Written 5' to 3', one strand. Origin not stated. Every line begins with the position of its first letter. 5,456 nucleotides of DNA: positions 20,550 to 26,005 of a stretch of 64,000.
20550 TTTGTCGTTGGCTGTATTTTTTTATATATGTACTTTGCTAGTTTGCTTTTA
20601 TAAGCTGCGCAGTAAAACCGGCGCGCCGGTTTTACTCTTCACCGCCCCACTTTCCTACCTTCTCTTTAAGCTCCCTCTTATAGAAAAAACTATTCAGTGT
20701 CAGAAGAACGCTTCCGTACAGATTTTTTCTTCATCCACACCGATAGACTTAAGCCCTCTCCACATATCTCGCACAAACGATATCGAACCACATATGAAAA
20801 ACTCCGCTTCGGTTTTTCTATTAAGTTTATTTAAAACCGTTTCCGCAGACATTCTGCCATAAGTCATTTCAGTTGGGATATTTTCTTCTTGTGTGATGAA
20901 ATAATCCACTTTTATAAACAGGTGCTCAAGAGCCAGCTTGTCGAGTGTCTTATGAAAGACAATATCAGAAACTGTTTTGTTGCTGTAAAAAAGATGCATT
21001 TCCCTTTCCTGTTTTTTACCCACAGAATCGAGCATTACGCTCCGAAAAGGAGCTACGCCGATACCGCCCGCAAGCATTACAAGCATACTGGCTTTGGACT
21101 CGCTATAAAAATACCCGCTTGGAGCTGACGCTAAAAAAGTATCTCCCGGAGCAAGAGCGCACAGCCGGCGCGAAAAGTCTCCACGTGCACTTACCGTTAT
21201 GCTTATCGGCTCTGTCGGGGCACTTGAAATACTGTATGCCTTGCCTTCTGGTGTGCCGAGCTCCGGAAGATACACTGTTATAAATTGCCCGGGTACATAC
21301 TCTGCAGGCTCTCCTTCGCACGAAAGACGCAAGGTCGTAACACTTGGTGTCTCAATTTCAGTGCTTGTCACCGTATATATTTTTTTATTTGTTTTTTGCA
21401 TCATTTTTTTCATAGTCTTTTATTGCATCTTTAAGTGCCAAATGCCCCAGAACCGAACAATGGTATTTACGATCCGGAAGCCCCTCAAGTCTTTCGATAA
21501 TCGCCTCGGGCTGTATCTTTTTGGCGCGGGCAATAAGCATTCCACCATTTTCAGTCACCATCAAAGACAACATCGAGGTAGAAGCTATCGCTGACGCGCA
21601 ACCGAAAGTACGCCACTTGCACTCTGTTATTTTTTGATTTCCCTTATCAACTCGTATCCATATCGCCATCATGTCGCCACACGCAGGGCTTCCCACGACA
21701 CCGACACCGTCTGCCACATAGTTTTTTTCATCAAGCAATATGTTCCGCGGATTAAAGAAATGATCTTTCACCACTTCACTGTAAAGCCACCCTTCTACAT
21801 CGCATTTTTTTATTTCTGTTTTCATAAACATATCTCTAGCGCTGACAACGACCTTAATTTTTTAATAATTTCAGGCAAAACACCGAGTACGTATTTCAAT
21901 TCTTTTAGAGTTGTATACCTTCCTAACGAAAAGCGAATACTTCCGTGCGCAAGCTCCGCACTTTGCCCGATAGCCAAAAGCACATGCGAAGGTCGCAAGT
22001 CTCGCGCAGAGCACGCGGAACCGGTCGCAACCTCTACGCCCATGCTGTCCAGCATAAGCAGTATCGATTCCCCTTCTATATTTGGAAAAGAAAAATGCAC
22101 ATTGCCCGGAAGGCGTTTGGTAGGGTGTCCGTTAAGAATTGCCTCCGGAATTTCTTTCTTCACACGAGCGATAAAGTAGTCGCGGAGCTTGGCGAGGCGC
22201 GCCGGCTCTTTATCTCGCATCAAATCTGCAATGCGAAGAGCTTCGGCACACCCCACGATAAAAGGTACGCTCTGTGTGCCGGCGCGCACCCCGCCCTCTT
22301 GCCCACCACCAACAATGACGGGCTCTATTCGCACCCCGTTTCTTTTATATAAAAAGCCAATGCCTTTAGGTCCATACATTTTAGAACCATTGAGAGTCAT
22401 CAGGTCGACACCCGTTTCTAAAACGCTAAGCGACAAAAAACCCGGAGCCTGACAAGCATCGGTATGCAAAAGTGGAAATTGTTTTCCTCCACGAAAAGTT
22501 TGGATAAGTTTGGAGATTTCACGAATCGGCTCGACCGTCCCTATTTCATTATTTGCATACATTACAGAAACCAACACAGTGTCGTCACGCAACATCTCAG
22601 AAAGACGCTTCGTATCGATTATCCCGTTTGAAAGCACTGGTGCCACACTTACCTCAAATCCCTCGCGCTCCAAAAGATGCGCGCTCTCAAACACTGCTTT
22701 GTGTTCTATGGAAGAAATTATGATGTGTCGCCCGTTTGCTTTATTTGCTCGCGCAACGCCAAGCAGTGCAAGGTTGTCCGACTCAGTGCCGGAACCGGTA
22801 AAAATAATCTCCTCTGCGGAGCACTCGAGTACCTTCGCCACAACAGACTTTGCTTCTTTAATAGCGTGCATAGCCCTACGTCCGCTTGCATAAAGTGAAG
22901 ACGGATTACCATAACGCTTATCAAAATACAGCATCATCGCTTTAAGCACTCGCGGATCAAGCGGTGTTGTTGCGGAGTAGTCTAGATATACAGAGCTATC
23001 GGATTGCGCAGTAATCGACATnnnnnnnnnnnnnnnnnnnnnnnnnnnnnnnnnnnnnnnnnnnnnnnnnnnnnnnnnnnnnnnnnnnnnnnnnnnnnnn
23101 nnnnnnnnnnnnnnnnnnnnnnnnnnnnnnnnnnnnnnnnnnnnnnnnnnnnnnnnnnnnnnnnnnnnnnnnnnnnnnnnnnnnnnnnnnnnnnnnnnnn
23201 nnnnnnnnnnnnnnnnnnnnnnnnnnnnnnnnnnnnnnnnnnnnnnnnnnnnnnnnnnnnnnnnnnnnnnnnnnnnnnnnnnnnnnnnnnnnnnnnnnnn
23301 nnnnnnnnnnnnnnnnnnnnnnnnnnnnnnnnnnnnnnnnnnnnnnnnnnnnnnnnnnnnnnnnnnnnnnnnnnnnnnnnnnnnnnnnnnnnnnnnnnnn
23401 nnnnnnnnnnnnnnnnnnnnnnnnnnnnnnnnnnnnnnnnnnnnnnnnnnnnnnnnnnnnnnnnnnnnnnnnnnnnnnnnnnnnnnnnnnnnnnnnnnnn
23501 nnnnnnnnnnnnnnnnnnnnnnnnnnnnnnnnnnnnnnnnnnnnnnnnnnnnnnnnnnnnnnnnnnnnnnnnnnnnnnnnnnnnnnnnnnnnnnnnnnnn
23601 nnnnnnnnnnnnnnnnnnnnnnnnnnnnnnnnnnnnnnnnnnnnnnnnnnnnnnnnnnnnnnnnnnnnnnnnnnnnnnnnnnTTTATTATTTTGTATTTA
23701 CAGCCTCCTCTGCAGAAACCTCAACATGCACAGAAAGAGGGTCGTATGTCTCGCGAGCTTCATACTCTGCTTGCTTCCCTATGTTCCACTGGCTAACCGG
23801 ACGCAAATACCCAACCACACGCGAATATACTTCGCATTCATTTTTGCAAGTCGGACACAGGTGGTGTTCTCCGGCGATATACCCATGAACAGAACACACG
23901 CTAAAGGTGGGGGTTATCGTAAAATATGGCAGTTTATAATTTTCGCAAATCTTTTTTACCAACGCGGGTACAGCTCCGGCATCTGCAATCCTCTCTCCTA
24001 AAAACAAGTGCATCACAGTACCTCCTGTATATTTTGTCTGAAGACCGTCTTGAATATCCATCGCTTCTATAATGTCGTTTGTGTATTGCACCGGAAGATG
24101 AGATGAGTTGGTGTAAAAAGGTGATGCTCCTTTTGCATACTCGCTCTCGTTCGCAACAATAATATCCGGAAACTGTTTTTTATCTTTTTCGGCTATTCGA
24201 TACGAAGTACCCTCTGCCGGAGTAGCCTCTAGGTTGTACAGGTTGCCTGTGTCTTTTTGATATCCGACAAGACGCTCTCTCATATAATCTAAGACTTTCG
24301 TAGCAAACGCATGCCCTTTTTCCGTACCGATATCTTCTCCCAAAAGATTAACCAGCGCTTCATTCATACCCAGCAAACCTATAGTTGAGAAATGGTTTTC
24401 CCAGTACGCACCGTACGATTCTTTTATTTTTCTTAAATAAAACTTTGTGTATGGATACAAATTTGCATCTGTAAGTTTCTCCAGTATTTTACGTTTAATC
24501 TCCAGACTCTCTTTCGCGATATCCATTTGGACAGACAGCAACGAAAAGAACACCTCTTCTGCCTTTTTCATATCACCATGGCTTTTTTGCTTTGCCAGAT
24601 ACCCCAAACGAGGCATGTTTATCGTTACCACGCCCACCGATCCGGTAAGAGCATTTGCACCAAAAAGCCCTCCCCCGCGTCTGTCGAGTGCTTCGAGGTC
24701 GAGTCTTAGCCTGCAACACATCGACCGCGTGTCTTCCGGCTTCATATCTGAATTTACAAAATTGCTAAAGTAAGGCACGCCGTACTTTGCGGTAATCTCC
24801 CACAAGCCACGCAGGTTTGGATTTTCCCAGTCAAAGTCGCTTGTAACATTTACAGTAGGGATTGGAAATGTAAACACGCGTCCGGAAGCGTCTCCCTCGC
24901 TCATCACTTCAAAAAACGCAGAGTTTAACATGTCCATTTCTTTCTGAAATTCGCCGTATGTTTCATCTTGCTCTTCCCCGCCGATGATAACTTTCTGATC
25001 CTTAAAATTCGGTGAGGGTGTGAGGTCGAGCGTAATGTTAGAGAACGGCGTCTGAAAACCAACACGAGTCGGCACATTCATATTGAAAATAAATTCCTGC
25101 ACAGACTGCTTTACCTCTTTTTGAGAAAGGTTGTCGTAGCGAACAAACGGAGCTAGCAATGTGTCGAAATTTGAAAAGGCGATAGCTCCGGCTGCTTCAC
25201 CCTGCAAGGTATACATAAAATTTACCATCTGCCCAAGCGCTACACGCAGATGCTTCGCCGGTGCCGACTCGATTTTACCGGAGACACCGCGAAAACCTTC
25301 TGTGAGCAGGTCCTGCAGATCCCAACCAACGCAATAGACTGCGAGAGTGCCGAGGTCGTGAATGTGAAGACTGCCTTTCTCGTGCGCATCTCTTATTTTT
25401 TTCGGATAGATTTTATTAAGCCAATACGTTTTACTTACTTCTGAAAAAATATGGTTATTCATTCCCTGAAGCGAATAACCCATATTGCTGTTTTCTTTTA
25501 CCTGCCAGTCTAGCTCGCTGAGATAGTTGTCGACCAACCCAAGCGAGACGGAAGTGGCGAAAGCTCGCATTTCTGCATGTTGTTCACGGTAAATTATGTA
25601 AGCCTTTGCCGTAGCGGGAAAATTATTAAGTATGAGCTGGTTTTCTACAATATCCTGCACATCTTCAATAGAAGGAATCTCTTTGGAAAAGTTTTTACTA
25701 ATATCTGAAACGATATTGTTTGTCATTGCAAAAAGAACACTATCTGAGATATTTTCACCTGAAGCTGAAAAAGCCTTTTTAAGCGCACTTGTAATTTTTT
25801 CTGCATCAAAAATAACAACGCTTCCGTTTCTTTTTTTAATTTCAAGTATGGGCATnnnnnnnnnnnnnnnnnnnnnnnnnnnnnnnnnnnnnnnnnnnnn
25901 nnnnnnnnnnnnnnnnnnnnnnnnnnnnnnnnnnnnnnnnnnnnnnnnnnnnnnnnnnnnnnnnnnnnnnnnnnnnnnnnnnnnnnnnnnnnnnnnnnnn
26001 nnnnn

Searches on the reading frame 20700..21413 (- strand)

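Call 37: search_protein_families(library=pfam, proteins=[window:20700-21413:-], max_evalue=0.01)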
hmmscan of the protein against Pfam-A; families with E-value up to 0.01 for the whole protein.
window:20700-21413:- (237 aa): 3 families
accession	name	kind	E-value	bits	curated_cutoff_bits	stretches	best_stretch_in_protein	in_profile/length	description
PF00175.26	NAD_binding_1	-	1.2e-12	48.9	22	1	113-216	1-106/109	Oxidoreductase NAD-binding domain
PF08030.17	NAD_binding_6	-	5.8e-07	30.1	22.2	1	110-180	3-81/156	Ferric reductase NAD binding domain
PF00970.30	FAD_binding_6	-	0.0011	19.7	21.1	1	15-102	4-97/99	Oxidoreductase FAD-binding domain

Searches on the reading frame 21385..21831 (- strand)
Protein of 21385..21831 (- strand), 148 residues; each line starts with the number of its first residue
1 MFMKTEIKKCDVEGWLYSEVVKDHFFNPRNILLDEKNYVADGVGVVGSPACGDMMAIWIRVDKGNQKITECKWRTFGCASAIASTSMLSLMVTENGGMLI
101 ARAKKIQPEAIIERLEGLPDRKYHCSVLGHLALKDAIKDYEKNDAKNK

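Call 37: search_protein_families(library=pfam, proteins=[window:21385-21831:-], max_evalue=0.01)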
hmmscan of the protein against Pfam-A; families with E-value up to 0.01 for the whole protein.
window:21385-21831:- (148 aa): 1 family
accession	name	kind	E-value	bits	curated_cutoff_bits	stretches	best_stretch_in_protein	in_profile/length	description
PF01592.21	NifU_N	-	2.8e-36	124.9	22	1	17-145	2-125/127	NifU-like N terminal domain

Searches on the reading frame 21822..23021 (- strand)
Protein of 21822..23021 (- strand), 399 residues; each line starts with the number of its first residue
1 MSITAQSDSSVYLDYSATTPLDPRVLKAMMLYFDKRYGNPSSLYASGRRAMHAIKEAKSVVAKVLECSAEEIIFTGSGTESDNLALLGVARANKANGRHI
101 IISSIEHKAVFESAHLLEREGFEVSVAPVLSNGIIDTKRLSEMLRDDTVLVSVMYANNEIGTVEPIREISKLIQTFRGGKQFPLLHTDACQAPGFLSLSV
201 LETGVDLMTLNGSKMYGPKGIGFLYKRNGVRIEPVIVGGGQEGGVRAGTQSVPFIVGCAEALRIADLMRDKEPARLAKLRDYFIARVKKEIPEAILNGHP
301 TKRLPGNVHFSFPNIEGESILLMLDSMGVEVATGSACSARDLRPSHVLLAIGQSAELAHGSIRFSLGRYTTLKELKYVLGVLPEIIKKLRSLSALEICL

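Call 6: search_protein_families(library=pfam, proteins=[window:21822-23021:-])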
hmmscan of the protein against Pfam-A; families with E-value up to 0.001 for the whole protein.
window:21822-23021:- (399 aa): 1 family
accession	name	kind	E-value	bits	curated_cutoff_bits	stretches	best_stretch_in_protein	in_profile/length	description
PF00266.25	Aminotran_5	-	9.5e-72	242.4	21.5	1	11-377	1-370/371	Aminotransferase class-V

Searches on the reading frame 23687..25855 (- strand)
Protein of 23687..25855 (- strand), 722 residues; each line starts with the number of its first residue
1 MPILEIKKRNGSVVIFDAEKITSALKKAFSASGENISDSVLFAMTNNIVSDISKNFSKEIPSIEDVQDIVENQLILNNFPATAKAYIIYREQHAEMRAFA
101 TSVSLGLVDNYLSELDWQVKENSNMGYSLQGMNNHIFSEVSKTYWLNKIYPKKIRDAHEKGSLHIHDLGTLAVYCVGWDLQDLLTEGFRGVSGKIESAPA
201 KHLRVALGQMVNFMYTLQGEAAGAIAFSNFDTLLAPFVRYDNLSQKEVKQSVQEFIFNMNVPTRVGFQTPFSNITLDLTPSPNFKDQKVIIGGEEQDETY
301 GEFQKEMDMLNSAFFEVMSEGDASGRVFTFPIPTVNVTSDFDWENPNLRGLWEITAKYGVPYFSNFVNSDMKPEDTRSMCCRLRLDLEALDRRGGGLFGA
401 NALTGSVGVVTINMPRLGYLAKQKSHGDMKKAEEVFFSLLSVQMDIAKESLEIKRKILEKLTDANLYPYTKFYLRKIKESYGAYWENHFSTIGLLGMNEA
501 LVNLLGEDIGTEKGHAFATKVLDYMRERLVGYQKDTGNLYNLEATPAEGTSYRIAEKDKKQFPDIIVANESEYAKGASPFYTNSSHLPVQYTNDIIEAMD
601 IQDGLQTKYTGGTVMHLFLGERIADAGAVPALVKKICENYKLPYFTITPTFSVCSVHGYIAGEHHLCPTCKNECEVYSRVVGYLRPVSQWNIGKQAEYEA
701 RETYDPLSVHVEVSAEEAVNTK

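Call 6: search_protein_families(library=pfam, proteins=[window:23687-25855:-])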
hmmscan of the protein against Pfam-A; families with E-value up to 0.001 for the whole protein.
window:23687-25855:- (722 aa): 2 families
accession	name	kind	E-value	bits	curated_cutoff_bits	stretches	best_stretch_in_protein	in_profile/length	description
PF13597.11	NRDD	-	3.4e-198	660.3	26.2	1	121-704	1-562/562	Anaerobic ribonucleoside-triphosphate reductase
PF03477.21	ATP-cone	-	1e-20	74.5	25.8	1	5-94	2-87/88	ATP cone domain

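Call 12: find_related_loci(query=window:23687-25855:-, collection=genome_contigs, flank=3000)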
Query window:23687-25855:- (722 aa) in genome_contigs; peptide patterns used: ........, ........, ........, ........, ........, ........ (x = any residue, [..] = any of these).
522 stretches matched a pattern; 494 encode a relative of the query (tblastn E <= 1e-3); the best 80 are kept; 80 distinct loci.
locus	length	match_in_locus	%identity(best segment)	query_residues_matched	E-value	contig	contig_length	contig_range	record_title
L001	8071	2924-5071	78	6-719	0e+0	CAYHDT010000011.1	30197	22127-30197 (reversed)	MAG TPA_asm: uncultured Candidatus Saccharibacteria bacterium isolate ERP119705_co10_179 genome assembly, contig: NODE_1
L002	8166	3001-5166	77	3-721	0e+0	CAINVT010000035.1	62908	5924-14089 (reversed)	uncultured bacterium isolate C24_bin-1043 genome assembly, contig: bin-1043:35/73, whole genome shotgun sequence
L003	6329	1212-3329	78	6-709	0e+0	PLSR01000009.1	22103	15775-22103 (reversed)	MAG: Candidatus Kaiserbacteria bacterium isolate bog_1339 73.20120700_S1D.328_contig_257829, whole genome shotgun sequen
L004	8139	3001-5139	76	3-716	0e+0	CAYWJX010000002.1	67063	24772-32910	MAG TPA_asm: uncultured Candidatus Saccharibacteria bacterium isolate binchicken_co3_505 genome assembly, contig: NODE_1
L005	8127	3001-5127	76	3-709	0e+0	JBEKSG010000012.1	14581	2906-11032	MAG: Minisyncoccia bacterium isolate SPRUCE 529 SPRUCE_529_12, whole genome shotgun sequence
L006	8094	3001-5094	78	5-709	0e+0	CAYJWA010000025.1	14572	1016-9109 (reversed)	MAG TPA_asm: uncultured Candidatus Saccharibacteria bacterium isolate ERP125453_co1_235 genome assembly, contig: NODE_43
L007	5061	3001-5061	77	3-687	0e+0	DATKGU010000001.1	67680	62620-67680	MAG TPA_asm: Candidatus Paceibacterota bacterium isolate SMAG_U14559 k141_72001, whole genome shotgun sequence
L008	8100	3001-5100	75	6-713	0e+0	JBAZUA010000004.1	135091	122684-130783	MAG: Candidatus Paceibacterota bacterium isolate SO_2017_GW1_216 NODE_927_length_135091_cov_1.828273_OW334_2017, whole g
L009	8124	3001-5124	75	5-715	0e+0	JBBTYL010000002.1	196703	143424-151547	MAG: Patescibacteria group bacterium isolate H41-bin140_1 H41_bin140_1_000000000002, whole genome shotgun sequence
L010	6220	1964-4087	74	4-721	0e+0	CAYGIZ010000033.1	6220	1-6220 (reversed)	MAG TPA_asm: uncultured Candidatus Saccharibacteria bacterium isolate ERP113451_co5_102 genome assembly, contig: NODE_96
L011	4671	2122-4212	74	1-706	0e+0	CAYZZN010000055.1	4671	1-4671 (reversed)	MAG TPA_asm: uncultured Candidatus Saccharibacteria bacterium isolate SRP286056_co1_697 genome assembly, contig: NODE_27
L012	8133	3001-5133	73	5-717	0e+0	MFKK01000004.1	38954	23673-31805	MAG: Candidatus Jorgensenbacteria bacterium RIFCSPLOWO2_01_FULL_45_25b rifcsplowo2_01_scaffold_1224, whole genome shotgu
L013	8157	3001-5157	73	3-722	0e+0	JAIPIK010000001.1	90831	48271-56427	MAG: Candidatus Gracilibacteria bacterium isolate Tobar13.5m-G72 Tobar13-5m-C236, whole genome shotgun sequence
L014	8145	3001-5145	73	3-719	0e+0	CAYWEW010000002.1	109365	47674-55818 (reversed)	MAG TPA_asm: uncultured Candidatus Saccharibacteria bacterium isolate SRP219642_co7_139 genome assembly, contig: NODE_18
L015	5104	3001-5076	74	6-706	0e+0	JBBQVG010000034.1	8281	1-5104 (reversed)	MAG: Candidatus Paceibacteria bacterium isolate Co_metawrap_1985 Cmw_1985_k141_4376806_length_8281_cov_7.9966, whole gen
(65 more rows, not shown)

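Call 48: find_homologous_proteins(query=window:23687-25855:-, max_evalue=1e-100)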
Query window:23687-25855:- (722 aa): 8000 proteins with E <= 1e-100 among 8000 candidates; the best 120 are listed.
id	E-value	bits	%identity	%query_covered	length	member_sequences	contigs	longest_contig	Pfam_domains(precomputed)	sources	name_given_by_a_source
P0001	0.0e+0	1657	100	100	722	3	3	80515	PF03477.22,PF13597.12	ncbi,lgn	-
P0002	0.0e+0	1424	84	100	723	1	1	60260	PF03477.22,PF13597.12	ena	-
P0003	0.0e+0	1422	84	98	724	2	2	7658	PF03477.22,PF13597.12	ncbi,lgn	-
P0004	0.0e+0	1309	78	99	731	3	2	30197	PF03477.22,PF13597.12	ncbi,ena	-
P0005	0.0e+0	1309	78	99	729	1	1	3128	PF03477.22,PF13597.12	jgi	jgi:anaerobic ribonucleoside-triphosphate reductase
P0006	0.0e+0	1302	78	99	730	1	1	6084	PF03477.22,PF13597.12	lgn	-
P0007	0.0e+0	1293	78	98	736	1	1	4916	PF03477.22,PF13597.12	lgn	-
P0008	0.0e+0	1290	77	98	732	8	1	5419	PF03477.22,PF13597.12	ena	-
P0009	0.0e+0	1289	78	99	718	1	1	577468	PF03477.22,PF13597.12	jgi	jgi:anaerobic ribonucleoside-triphosphate reductase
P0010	0.0e+0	1284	77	99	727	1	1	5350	PF03477.22,PF13597.12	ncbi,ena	-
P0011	0.0e+0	1280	78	98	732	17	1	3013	PF03477.22,PF13597.12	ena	-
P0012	0.0e+0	1279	77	99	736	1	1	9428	PF03477.22,PF13597.12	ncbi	-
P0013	0.0e+0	1279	76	98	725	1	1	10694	PF03477.22,PF13597.12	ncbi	-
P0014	0.0e+0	1279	76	99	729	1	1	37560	PF03477.22,PF13597.12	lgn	-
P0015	0.0e+0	1277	77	99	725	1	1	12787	PF03477.22,PF13597.12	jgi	jgi:anaerobic ribonucleoside-triphosphate reductase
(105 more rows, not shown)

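Call 49: find_encoding_contigs(protein=P0002, flank=4000, max_places=3)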
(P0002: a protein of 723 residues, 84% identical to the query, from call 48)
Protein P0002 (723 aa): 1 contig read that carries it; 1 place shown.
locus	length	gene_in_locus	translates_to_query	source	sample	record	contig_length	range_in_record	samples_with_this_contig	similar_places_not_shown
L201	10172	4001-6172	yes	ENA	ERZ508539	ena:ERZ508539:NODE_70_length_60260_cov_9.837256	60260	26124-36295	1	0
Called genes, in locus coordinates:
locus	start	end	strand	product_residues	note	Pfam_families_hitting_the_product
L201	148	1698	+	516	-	PF26002:Beta-barrel_AprE (weak), PF25967:RND-MFP_C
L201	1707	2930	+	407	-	PF02687:FtsX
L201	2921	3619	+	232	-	PF00005:ABC_tran, PF02463:SMC_N (faint), PF13304:AAA_21 (faint)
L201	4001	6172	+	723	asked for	PF03477:ATP-cone, PF13597:NRDD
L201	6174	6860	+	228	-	PF13353:Fer4_12, PF04055:Radical_SAM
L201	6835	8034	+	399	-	PF00266:Aminotran_5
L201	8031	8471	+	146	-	PF01592:NifU_N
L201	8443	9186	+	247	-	PF08030:NAD_binding_6 (weak), PF00175:NAD_binding_1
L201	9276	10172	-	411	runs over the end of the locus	PF00579:tRNA-synt_1b, PF22421:SYY_C-terminal (faint)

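Call 50: find_encoding_contigs(protein=P0003, flank=4000, max_places=3)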
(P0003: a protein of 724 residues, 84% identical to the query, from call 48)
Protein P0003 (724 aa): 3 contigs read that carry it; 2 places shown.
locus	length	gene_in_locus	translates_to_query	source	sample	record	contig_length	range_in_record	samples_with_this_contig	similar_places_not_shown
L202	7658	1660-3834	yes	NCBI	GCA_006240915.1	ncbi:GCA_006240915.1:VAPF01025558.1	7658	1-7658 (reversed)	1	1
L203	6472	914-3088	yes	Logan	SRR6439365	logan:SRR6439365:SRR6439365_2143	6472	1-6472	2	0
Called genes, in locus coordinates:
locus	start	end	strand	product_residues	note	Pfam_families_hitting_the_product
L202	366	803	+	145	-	-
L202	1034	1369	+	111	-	-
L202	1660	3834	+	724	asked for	PF03477:ATP-cone, PF13597:NRDD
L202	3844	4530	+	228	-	PF13353:Fer4_12, PF04055:Radical_SAM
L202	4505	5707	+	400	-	PF00266:Aminotran_5, PF00155:Aminotran_1_2 (weak)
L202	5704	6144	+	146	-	PF01592:NifU_N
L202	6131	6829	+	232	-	PF00175:NAD_binding_1, PF08030:NAD_binding_6 (weak)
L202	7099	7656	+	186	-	?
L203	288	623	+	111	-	-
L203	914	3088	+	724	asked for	PF03477:ATP-cone, PF13597:NRDD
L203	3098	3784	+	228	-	PF13353:Fer4_12, PF04055:Radical_SAM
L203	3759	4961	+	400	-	PF00266:Aminotran_5, PF00155:Aminotran_1_2 (weak)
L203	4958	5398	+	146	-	PF01592:NifU_N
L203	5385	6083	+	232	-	PF00175:NAD_binding_1, PF08030:NAD_binding_6 (weak)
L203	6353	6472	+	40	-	?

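Call 51: find_encoding_contigs(protein=P0001, flank=10000, max_places=4)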
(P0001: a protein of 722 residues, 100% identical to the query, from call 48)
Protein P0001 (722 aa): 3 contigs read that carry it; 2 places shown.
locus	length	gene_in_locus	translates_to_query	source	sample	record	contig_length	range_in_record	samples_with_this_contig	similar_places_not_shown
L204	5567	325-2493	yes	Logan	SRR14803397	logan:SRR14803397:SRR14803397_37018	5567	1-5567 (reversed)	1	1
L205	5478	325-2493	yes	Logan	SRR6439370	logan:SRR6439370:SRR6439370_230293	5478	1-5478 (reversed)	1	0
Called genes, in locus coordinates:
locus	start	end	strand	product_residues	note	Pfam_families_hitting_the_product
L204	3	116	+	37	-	?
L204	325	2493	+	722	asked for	PF03477:ATP-cone, PF13597:NRDD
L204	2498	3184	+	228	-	PF13353:Fer4_12, PF04055:Radical_SAM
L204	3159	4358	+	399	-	PF00266:Aminotran_5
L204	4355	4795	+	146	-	PF01592:NifU_N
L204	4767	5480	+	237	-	PF08030:NAD_binding_6 (faint), PF00175:NAD_binding_1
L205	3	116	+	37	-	?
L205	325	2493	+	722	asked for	PF03477:ATP-cone, PF13597:NRDD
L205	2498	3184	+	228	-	PF13353:Fer4_12, PF04055:Radical_SAM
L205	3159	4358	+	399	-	PF00266:Aminotran_5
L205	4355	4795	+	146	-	PF01592:NifU_N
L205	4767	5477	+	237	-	PF08030:NAD_binding_6 (faint), PF00175:NAD_binding_1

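Call 60: list_cluster_members(proteins=[P0001, P0002, P0003])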
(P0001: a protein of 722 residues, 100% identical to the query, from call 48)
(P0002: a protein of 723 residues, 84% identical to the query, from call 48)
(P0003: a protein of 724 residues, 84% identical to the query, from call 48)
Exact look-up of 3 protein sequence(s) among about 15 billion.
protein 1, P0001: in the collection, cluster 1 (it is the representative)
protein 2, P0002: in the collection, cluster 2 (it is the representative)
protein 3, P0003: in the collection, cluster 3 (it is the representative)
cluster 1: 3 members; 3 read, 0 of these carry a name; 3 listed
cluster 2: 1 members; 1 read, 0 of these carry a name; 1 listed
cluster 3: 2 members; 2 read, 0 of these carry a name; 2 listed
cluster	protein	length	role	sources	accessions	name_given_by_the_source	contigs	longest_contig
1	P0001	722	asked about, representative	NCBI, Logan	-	-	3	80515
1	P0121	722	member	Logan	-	-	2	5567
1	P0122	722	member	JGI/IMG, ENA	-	-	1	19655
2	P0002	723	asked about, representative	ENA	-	-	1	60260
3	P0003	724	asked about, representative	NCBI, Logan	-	-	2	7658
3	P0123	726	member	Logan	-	-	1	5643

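Call 61: find_encoding_contigs(protein=P0122, flank=6000, max_places=2)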
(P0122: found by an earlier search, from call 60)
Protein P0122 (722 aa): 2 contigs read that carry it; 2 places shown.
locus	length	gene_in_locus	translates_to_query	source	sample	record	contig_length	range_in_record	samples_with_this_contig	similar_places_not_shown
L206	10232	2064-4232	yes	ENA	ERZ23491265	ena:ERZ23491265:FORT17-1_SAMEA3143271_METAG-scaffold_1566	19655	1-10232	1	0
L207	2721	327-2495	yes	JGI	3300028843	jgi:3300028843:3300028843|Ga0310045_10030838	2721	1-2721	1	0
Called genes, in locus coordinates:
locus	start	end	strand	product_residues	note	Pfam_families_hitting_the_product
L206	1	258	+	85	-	?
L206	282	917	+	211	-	-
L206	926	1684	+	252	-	-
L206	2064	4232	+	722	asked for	PF03477:ATP-cone, PF13597:NRDD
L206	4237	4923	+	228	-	PF13353:Fer4_12, PF04055:Radical_SAM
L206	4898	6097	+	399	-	PF00266:Aminotran_5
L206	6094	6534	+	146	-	PF01592:NifU_N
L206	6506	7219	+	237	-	PF08030:NAD_binding_6 (faint), PF00175:NAD_binding_1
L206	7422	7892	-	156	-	-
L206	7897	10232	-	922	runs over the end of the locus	PF02450:LCAT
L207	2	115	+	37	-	?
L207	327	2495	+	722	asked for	PF03477:ATP-cone, PF13597:NRDD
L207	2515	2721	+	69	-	?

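Call 62: find_encoding_contigs(protein=P0123, flank=3000, max_places=2)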
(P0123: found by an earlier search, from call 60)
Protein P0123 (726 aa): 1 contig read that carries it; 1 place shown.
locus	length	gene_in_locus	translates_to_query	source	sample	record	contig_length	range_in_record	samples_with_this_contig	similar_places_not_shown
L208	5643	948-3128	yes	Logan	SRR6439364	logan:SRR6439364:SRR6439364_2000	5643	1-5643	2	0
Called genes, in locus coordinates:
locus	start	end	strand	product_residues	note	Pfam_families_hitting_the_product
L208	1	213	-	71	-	?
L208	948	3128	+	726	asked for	PF03477:ATP-cone, PF13597:NRDD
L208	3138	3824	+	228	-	PF13353:Fer4_12, PF04055:Radical_SAM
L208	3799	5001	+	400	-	PF00266:Aminotran_5, PF00155:Aminotran_1_2 (weak)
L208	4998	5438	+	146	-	PF01592:NifU_N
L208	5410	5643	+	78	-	?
